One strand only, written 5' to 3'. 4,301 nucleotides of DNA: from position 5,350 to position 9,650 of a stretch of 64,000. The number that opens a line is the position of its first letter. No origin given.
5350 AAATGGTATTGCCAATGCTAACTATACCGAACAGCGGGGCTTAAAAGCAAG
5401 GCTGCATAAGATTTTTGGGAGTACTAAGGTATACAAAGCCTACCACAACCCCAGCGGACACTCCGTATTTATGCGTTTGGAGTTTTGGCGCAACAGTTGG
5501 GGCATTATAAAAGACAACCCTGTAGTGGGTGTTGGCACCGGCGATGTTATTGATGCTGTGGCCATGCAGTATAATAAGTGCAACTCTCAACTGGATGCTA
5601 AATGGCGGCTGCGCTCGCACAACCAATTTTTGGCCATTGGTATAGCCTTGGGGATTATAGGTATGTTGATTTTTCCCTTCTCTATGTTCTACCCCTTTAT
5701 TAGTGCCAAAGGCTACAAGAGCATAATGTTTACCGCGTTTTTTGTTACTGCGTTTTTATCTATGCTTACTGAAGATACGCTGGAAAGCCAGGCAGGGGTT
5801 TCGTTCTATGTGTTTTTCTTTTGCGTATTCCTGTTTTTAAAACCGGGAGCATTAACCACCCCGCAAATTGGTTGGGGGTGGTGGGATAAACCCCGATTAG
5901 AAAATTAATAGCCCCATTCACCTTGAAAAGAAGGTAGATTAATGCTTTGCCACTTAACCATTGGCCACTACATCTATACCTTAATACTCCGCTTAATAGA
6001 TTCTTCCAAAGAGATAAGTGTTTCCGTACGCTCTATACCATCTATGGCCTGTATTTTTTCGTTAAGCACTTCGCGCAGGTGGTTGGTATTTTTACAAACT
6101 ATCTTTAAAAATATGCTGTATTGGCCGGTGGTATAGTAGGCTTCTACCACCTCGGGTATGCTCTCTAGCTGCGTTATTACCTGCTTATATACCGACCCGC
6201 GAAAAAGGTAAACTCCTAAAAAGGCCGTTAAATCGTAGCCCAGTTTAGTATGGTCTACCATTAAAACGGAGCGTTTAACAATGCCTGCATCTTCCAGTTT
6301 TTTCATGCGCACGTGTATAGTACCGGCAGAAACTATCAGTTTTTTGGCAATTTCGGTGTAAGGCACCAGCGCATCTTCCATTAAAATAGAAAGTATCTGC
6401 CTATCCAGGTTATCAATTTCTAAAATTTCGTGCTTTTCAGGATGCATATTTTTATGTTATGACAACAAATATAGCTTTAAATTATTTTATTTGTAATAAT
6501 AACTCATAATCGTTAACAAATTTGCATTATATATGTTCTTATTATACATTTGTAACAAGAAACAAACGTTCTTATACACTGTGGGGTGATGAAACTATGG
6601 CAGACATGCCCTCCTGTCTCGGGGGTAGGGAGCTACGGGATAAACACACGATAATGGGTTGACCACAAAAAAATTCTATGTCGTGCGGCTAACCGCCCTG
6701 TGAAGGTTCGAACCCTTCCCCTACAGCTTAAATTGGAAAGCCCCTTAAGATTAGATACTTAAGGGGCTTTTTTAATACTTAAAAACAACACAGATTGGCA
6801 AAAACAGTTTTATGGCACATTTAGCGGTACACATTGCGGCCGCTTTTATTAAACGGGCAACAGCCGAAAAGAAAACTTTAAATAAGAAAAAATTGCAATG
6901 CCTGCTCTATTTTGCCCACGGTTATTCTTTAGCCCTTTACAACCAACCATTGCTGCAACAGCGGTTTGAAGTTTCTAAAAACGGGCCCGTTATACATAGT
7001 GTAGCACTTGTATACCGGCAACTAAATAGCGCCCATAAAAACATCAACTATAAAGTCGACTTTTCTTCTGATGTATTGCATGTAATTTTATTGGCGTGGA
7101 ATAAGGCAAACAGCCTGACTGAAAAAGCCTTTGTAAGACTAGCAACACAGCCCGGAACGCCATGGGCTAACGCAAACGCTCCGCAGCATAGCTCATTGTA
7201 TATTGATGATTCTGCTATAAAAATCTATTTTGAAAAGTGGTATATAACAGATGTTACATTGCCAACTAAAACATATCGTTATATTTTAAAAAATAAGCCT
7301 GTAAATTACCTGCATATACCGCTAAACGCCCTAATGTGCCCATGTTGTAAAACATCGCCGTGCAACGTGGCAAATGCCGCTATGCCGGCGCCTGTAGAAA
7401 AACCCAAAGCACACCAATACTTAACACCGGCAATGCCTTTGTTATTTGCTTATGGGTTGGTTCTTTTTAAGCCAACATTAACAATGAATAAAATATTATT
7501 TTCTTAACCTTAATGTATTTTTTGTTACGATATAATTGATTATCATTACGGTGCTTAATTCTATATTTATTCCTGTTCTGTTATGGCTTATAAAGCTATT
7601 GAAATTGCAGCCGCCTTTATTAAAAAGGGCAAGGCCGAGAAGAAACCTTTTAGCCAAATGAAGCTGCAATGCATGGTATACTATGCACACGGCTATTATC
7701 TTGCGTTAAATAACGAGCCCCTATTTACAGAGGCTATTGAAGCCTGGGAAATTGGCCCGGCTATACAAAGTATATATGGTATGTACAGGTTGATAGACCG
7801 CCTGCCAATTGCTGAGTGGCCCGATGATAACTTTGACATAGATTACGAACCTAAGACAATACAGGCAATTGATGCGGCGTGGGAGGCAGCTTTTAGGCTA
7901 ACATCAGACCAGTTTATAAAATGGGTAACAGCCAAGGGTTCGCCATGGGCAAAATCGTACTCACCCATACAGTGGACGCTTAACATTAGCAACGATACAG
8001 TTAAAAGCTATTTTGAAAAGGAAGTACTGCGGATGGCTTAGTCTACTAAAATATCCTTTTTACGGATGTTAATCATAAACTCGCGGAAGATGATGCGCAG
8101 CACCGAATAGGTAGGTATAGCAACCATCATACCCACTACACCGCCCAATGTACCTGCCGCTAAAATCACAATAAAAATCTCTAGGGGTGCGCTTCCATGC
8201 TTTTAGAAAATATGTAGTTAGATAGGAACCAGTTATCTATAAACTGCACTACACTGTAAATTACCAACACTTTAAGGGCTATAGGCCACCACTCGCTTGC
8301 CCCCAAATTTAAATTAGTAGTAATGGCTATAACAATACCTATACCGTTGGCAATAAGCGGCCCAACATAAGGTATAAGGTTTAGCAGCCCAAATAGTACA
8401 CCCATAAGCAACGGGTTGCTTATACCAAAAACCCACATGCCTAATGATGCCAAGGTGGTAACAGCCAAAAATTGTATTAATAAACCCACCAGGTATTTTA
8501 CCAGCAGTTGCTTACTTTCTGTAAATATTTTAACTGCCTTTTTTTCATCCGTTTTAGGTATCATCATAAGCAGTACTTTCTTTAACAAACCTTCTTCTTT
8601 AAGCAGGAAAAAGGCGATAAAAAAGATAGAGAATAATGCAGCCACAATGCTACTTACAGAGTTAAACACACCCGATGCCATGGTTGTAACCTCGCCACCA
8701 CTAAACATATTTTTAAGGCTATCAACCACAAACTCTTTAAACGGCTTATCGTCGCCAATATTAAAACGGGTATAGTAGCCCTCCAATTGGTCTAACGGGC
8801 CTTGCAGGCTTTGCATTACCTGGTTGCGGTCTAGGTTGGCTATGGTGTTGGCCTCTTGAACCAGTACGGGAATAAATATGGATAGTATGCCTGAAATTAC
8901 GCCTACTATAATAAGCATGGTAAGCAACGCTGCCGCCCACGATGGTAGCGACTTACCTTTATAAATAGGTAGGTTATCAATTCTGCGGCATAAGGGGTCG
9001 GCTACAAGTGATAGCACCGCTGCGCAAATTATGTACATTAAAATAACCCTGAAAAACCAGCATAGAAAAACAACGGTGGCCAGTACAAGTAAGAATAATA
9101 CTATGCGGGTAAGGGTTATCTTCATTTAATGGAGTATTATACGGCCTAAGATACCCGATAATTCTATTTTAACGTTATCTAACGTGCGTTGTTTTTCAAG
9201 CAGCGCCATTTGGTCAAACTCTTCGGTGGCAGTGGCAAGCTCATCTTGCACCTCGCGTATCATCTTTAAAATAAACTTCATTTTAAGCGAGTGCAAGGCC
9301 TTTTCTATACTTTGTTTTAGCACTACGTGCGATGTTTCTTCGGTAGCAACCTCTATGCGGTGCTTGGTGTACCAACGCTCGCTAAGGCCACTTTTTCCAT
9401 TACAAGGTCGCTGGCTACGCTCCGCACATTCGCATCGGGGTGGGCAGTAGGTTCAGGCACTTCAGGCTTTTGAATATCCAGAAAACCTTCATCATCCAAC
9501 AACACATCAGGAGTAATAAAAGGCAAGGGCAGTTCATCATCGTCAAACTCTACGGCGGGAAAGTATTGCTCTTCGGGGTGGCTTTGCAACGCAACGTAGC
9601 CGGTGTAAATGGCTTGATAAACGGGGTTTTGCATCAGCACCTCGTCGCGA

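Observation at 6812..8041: Tandem Panacea (DUF4065) domain proteins; the first carries a Cys-cluster/TM extension that may be a hidden small toxin ORF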

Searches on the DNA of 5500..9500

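Call 4: search_rna_families(source=window, start=5500, end=9500, threshold=evalue, max_evalue=1)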
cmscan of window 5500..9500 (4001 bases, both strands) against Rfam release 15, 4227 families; matches with E-value up to 1: 1.
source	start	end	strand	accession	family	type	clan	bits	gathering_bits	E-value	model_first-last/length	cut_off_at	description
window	6701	6773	+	RF02428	SpF11_sRNA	Gene; sRNA;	-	27.1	54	0.39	1-95/95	no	Streptococcus sRNA SpF11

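Call 24: search_rna_families(source=window, start=6540, end=6800, threshold=evalue, max_evalue=10, show_alignments=3)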
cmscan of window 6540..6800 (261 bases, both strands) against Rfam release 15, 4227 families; matches with E-value up to 10: 12.
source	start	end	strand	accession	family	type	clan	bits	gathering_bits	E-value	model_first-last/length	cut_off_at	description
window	6729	6800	-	RF04312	trpB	Cis-reg;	-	28.4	59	0.032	31-107/107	5'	trpB ncRNA motif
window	6701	6773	+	RF02428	SpF11_sRNA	Gene; sRNA;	-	27.1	54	0.025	1-95/95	no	Streptococcus sRNA SpF11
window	6736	6770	-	RF04201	MIR7510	Gene; miRNA;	-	19.5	93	0.2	1-79/79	no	MIR7510 microRNA precursor family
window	6667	6776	+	RF00515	PyrR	Cis-reg;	-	17.9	54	3.1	1-115/115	no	PyrR binding site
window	6699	6778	+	RF04312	trpB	Cis-reg;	-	17.4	59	4.5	1-107/107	no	trpB ncRNA motif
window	6711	6783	+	RF02362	Yfr10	Gene; sRNA;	-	16.1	43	6.4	1-78/78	no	Cyanobacterial functional RNA 10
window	6733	6796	-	RF01883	TUG1_2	Gene; lncRNA;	-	14.6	90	5.1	1-89/89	no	Taurine upregulated gene 1 conserved region 2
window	6720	6794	-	RF00876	mir-684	Gene; miRNA;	-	14.3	100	5.2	1-86/86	no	mir-684 microRNA precursor family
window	6720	6742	-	RF01104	SBWMV2_UPD-PKb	Cis-reg;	-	14.2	39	3.2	1-29/29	no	Pseudoknot of upstream pseudoknot domain (UPD) of the 3'UTR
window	6739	6800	-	RF02822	Srn266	Gene; sRNA;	-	14.1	63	7.3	31-112/112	5'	Streptococcus RNA 266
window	6702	6718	-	RF04351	Plastid-psbl-rps4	Cis-reg;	-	13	68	4.8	9-25/53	no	Plastid-psbl-rps4 3UTR RNA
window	6722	6775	+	RF02399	NsiR1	Gene; sRNA;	-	12.4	39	5.8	1-60/60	no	Nitrogen stress-induced RNA 1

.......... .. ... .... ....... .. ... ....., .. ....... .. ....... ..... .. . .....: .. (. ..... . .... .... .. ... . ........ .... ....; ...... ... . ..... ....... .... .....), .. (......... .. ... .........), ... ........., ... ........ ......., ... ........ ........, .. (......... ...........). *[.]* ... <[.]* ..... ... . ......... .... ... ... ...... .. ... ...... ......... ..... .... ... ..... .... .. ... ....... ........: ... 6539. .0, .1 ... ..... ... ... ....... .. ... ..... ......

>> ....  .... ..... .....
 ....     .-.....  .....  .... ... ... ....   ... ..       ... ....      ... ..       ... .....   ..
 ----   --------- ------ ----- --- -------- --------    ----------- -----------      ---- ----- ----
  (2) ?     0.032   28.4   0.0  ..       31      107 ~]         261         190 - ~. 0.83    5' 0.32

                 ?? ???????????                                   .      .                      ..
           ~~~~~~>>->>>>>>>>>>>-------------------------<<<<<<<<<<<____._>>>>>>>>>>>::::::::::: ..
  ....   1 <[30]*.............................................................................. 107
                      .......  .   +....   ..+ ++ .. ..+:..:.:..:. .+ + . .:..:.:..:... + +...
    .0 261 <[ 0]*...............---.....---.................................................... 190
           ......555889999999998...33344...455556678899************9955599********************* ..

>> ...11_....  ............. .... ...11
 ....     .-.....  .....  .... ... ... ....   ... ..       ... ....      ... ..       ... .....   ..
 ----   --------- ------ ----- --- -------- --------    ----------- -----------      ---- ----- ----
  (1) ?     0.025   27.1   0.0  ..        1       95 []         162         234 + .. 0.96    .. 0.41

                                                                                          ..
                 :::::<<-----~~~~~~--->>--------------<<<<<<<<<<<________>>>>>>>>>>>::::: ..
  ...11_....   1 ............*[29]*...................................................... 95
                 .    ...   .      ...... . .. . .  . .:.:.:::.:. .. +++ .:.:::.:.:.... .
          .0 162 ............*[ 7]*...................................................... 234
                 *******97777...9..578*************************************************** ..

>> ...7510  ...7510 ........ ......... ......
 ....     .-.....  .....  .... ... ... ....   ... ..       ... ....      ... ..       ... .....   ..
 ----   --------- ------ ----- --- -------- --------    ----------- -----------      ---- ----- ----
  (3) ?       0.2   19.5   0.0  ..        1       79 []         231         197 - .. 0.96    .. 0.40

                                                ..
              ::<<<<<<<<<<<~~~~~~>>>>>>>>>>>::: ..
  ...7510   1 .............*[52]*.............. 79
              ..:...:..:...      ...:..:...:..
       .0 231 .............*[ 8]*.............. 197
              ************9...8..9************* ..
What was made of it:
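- Tried and rejected: No family for the upstream RNA at E up to 10 (calls 4, 24).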

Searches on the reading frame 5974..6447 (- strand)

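Call 3: search_protein_families(library=pfam, proteins=[window:5974-6447:-], max_evalue=1)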
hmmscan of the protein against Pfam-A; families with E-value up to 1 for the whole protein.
window:5974-6447:- (157 aa): 17 families
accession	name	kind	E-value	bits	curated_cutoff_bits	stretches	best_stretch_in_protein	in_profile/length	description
PF01037.27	AsnC_trans_reg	-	3.8e-20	72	25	1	84-149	8-73/73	Lrp/AsnC ligand binding domain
PF13412.12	HTH_24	-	5.7e-14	51.9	21.9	1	12-58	2-48/48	Winged helix-turn-helix DNA-binding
PF13404.12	HTH_AsnC-type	-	4.4e-13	49.2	27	1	11-52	1-42/42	AsnC-type helix-turn-helix domain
PF22482.2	AsnC_trans_reg_3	-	2.2e-05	25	24.4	1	88-145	25-81/95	PF0864 C-terminal dimeric alpha+beta barrel domain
PF12840.13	HTH_20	-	8.9e-05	22.8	27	1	16-58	7-49/51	Helix-turn-helix domain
PF08279.18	HTH_11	-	0.00013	22.2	25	1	16-56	3-44/55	HTH domain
PF13601.12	HTH_34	-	0.00021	21.8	27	1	17-61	4-48/80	Winged helix DNA-binding domain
PF01022.26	HTH_5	-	0.00086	19.6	22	1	16-58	5-46/47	Bacterial regulatory protein, arsR family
PF01047.28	MarR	-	0.0013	19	24.6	1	18-60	8-50/59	MarR family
PF01638.23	HxlR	-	0.0014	18.8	20.8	1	29-75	20-67/91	HxlR-like helix-turn-helix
PF14502.12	HTH_41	-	0.02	14.7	25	1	32-58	11-37/48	Helix-turn-helix domain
PF01978.25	TrmB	-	0.021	15.1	25.6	1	9-60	4-55/68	Sugar-specific transcriptional regulator TrmB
PF01325.25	Fe_dep_repress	-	0.028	15.1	26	1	16-58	11-53/60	Iron dependent repressor, N-terminal DNA binding domain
PF12802.13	MarR_2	-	0.039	14.6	27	1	28-59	21-52/61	MarR family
PF05732.17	RepL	-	0.04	13.9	20.3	1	31-61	79-109/164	Firmicute plasmid replication protein (RepL)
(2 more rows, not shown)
